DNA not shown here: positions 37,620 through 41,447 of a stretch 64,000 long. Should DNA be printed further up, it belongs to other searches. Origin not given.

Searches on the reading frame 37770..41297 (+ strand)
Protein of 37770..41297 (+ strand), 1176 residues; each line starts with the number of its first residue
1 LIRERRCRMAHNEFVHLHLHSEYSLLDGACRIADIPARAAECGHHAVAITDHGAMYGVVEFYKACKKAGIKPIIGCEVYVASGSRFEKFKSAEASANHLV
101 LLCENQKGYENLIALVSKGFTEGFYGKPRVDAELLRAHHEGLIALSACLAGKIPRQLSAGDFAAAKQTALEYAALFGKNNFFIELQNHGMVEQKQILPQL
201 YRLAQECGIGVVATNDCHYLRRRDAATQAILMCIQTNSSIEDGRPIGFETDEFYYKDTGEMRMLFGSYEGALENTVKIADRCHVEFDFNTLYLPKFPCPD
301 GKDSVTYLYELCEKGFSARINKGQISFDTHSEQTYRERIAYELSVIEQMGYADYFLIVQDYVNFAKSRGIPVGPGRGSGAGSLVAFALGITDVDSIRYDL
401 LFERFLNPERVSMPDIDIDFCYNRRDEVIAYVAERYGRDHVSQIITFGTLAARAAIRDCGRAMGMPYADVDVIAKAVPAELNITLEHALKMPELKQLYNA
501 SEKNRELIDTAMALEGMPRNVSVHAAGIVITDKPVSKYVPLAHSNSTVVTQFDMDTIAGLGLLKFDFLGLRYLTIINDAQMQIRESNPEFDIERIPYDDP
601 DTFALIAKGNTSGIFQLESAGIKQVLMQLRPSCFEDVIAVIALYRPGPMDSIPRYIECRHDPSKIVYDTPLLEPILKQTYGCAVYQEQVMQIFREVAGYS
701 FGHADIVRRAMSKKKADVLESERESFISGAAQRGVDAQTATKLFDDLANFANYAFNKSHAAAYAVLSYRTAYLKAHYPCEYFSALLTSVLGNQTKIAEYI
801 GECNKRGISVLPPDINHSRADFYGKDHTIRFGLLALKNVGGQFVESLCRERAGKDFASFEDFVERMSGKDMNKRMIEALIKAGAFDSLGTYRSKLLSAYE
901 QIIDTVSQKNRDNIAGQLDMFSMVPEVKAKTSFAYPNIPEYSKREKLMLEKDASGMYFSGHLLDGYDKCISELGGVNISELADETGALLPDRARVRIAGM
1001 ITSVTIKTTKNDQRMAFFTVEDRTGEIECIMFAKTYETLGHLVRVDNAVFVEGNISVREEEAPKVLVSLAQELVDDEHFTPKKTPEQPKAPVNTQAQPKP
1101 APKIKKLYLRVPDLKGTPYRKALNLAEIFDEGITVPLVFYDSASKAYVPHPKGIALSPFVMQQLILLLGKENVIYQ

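Call 78: search_protein_families(library=pfam, proteins=[window:37770-41297:+], max_evalue=0.00001)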
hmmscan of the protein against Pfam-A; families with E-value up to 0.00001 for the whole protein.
window:37770-41297:+ (1176 aa): 6 families
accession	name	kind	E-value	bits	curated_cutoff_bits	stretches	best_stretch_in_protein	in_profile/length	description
PF07733.18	DNA_pol3_alpha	-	2.9e-103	345.5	23.9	1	307-569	2-260/260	Bacterial DNA polymerase III alpha NTPase domain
PF02811.25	PHP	-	2.6e-60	203.9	26.4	1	16-188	1-164/164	PHP domain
PF17657.6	DNA_pol3_finger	-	3.4e-59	199.4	22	1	573-733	2-165/166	Bacterial DNA polymerase III alpha subunit finger domain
PF14579.12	HHH_6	-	8.3e-28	96.9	25.6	1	807-895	1-90/90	Helix-hairpin-helix motif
PF01336.31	tRNA_anti-codon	-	5.4e-12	45.9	27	1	995-1063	1-65/75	OB-fold nucleic acid binding domain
PF13742.12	tRNA_anti_2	-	2.6e-06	28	27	1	977-1061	2-84/95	OB-fold nucleic acid binding domain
